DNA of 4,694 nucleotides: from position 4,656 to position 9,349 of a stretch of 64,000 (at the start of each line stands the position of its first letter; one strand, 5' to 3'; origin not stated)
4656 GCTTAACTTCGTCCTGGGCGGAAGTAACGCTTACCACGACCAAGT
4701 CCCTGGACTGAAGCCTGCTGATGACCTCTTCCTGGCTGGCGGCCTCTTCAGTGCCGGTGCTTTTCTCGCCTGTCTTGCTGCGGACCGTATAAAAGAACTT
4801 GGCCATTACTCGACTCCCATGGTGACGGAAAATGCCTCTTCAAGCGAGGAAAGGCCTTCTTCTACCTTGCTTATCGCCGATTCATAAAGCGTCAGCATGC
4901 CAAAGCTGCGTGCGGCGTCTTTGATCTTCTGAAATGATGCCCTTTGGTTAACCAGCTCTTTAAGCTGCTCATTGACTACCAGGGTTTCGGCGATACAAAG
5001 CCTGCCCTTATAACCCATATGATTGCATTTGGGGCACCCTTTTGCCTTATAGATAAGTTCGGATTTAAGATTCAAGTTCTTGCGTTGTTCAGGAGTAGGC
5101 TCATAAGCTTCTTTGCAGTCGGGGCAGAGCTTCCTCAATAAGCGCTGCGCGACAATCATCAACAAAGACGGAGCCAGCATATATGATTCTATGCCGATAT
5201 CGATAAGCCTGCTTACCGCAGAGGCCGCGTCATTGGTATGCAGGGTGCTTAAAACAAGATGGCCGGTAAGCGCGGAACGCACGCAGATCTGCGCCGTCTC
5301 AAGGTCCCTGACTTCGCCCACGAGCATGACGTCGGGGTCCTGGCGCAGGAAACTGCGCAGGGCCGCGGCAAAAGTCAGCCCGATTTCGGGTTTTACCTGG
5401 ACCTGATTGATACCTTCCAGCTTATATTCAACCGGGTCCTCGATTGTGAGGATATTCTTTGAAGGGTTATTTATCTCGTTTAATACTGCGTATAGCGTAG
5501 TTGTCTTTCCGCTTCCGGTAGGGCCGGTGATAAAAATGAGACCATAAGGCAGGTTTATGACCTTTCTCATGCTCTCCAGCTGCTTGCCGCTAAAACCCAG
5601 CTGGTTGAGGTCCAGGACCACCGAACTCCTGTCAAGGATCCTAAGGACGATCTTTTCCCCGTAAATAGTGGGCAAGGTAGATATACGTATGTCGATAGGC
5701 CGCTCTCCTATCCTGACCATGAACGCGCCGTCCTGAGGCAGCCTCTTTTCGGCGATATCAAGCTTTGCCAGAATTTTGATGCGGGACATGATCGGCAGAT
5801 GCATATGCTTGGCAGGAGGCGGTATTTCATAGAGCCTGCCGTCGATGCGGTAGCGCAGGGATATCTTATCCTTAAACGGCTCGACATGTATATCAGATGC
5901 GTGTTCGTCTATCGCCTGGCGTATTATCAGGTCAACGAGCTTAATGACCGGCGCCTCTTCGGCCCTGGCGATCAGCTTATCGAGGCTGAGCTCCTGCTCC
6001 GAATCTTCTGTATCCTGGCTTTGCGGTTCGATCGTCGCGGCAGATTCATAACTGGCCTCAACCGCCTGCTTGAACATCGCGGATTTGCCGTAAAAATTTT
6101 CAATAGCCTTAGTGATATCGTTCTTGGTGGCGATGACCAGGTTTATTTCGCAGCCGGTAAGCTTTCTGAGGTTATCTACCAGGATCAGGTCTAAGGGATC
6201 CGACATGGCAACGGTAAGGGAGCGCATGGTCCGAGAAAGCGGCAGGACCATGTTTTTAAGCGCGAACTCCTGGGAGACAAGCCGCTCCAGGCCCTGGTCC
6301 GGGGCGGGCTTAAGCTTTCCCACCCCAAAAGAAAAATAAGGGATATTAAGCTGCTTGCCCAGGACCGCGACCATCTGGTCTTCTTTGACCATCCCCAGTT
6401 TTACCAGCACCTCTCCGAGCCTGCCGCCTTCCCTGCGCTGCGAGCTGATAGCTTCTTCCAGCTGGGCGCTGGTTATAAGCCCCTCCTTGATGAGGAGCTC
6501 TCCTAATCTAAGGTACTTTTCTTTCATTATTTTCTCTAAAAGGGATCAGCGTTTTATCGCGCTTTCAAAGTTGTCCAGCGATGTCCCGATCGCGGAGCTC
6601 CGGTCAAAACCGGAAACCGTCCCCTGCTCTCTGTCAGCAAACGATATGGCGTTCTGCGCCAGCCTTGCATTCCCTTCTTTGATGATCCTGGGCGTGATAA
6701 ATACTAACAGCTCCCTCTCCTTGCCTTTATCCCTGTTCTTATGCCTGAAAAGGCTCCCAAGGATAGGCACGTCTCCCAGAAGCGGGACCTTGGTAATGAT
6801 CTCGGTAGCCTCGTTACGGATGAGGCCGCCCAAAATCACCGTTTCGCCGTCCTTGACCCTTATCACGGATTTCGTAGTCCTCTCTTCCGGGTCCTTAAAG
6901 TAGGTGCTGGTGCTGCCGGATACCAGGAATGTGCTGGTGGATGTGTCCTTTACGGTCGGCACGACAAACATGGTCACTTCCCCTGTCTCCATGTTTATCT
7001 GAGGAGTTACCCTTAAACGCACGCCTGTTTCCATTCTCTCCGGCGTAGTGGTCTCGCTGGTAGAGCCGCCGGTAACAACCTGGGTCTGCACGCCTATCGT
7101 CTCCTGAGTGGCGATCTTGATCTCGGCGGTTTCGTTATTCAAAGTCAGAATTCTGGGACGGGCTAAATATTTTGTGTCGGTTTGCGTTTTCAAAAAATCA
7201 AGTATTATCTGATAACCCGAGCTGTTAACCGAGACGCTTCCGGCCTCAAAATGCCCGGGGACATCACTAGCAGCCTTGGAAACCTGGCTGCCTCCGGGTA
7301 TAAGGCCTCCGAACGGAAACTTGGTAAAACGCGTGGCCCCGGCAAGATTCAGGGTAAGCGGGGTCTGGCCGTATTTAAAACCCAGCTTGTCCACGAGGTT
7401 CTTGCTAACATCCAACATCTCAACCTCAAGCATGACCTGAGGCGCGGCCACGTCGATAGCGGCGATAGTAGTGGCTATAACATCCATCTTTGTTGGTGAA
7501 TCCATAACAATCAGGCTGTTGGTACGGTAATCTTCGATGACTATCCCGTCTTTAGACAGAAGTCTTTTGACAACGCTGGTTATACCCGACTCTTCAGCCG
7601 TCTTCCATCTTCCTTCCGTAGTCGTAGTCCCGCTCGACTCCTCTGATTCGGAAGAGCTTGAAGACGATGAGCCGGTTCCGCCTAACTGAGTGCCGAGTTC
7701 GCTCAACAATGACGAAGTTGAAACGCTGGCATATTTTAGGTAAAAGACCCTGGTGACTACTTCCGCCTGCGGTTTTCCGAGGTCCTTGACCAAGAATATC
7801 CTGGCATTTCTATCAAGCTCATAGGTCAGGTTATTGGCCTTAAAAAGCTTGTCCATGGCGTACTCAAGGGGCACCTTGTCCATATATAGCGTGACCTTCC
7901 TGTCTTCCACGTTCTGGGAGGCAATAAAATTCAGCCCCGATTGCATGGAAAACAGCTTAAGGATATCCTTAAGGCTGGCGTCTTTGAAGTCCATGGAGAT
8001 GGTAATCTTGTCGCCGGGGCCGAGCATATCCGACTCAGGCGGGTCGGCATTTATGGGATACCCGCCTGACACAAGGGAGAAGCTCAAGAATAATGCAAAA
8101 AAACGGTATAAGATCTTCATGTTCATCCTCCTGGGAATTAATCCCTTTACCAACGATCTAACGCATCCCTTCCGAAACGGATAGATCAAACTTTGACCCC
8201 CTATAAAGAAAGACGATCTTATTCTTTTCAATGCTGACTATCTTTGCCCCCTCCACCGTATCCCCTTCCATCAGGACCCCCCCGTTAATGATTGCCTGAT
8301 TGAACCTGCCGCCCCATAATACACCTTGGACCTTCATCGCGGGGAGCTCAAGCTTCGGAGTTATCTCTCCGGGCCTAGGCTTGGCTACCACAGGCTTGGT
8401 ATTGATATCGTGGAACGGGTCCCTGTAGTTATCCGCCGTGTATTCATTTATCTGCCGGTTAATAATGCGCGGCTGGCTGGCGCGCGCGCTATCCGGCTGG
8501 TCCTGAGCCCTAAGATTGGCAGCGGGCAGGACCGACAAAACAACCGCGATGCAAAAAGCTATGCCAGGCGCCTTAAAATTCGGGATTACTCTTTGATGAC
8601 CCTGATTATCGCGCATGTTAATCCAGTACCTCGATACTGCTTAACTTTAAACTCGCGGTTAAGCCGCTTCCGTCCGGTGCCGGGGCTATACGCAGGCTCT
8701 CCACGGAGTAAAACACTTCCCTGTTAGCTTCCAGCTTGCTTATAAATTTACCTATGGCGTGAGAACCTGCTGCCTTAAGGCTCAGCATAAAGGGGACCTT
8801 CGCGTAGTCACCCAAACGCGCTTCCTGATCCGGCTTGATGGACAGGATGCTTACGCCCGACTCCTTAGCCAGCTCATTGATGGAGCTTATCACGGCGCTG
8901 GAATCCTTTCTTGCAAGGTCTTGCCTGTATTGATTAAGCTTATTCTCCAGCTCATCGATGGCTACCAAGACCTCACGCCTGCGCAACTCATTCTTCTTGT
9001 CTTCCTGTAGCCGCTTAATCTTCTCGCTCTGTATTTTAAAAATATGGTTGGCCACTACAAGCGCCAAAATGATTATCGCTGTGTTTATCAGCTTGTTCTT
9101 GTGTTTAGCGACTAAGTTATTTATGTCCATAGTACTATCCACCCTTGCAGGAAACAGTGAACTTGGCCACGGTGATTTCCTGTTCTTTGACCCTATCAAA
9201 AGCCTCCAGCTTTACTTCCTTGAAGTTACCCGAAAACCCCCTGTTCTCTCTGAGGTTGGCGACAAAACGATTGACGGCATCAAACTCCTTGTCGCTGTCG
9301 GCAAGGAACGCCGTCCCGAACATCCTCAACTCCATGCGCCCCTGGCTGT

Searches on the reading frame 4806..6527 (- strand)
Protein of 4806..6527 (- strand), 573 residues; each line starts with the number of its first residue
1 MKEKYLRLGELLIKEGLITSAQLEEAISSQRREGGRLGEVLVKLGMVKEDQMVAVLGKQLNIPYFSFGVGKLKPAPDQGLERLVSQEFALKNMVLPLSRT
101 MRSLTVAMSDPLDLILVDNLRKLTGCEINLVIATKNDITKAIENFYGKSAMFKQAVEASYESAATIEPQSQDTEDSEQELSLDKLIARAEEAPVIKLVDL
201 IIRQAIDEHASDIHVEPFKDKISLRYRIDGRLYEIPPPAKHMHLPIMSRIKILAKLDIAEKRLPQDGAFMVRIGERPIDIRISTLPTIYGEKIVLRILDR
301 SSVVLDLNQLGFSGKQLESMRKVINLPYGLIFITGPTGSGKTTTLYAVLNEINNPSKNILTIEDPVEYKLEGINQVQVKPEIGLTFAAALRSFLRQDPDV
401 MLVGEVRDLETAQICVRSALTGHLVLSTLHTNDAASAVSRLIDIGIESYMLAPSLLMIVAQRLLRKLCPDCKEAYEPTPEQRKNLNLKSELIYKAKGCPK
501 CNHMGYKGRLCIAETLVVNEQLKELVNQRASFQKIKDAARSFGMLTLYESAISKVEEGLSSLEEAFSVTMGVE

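Call 50: search_protein_families(library=pfam, proteins=[window:4806-6527:-], max_evalue=0.001)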
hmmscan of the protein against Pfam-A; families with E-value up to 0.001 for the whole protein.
window:4806-6527:- (573 aa): 5 families
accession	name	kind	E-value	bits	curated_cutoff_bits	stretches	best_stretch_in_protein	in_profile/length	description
PF00437.27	T2SSE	-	4.8e-139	463.5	24.9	1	189-565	3-368/370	Type II/IV secretion system protein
PF05157.20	MshEN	-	1.2e-18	67.3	23.1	1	76-148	13-86/90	MshEN domain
PF25199.1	nSTAND_NTPase5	-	9.5e-05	22.7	34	0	329-371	42-85/145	Novel STAND NTPase 5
PF13401.12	AAA_22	-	0.00056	20.7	27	0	329-370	6-47/130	AAA domain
PF13476.12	AAA_23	-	0.00076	20.6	27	1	323-348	14-39/201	AAA domain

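Call 83: list_cluster_members(proteins=[window:4806-6527:-, window:27715-28632:-, window:29679-30749:-, window:25039-25932:-, window:58428-59420:-, window:59443-59877:-, window:13092-13718:-, window:6546-8231:-, window:55505-55969:+, window:54238-54678:-])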
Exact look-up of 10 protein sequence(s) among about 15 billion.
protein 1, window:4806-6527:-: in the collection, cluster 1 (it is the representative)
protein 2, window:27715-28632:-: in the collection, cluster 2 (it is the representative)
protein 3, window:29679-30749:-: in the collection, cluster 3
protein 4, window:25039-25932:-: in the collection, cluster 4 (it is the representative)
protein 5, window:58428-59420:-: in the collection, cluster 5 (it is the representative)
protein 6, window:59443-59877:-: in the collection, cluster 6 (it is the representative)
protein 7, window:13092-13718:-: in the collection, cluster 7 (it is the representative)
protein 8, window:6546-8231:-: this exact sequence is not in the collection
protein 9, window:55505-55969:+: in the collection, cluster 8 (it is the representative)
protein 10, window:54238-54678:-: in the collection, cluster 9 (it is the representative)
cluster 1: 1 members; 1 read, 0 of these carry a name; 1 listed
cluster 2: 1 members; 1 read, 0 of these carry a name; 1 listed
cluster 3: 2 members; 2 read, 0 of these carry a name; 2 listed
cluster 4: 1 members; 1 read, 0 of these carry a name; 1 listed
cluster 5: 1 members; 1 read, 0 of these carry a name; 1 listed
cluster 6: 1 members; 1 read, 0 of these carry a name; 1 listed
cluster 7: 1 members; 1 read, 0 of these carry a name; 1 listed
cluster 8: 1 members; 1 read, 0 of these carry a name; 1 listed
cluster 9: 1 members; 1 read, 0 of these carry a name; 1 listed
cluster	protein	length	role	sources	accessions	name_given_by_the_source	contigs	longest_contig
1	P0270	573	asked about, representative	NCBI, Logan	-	-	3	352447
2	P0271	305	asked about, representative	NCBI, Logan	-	-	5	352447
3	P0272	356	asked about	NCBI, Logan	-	-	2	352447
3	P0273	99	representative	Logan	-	-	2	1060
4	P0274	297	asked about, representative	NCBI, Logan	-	-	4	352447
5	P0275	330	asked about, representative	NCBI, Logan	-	-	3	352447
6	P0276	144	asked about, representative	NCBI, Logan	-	-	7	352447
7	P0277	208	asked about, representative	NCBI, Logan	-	-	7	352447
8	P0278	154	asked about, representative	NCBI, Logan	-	-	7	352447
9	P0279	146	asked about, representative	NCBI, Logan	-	-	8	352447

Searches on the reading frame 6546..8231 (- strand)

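Call 50: search_protein_families(library=pfam, proteins=[window:6546-8231:-], max_evalue=0.001)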
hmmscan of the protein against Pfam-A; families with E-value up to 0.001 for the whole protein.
window:6546-8231:- (561 aa): 3 families
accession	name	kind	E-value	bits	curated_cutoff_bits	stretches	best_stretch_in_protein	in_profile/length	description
PF00263.26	Secretin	-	3.3e-41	141.1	27.5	1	347-518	2-169/169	Bacterial type II and III secretion system protein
PF03958.22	Secretin_N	-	1.6e-11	44.7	28.2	1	160-265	1-69/69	Bacterial type II/III secretion system short domain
PF07660.19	STN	-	3.8e-05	23.8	28.4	1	101-149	2-51/52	Secretin and TonB N terminus short domain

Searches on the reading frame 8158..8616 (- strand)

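Call 50: search_protein_families(library=pfam, proteins=[window:8158-8616:-], max_evalue=0.001)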
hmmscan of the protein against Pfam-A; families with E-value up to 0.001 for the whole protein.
window:8158-8616:- (152 aa): 2 families
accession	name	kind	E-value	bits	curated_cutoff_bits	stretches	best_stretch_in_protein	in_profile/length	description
PF16537.11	T2SSB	-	4.6e-07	29.9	28.4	1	91-145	1-58/60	Type II secretion system protein B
PF23862.1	CdsD_C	-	5.5e-05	23.6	27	1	105-143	15-53/56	CdsD C-terminal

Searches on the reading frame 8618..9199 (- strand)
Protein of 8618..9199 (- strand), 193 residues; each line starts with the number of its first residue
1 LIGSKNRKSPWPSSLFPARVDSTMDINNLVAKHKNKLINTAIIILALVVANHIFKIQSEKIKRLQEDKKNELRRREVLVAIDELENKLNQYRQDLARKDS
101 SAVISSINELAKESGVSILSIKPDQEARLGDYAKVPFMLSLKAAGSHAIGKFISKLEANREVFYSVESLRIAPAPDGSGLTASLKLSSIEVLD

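Call 50: search_protein_families(library=pfam, proteins=[window:8618-9199:-], max_evalue=0.001)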
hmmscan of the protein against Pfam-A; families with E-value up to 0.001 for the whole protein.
window:8618-9199:- (193 aa): 1 family
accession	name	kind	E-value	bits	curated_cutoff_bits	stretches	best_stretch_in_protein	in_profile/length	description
PF04350.18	PilO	-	3.1e-07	31.1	22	1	79-176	30-126/145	Pilus assembly protein, PilO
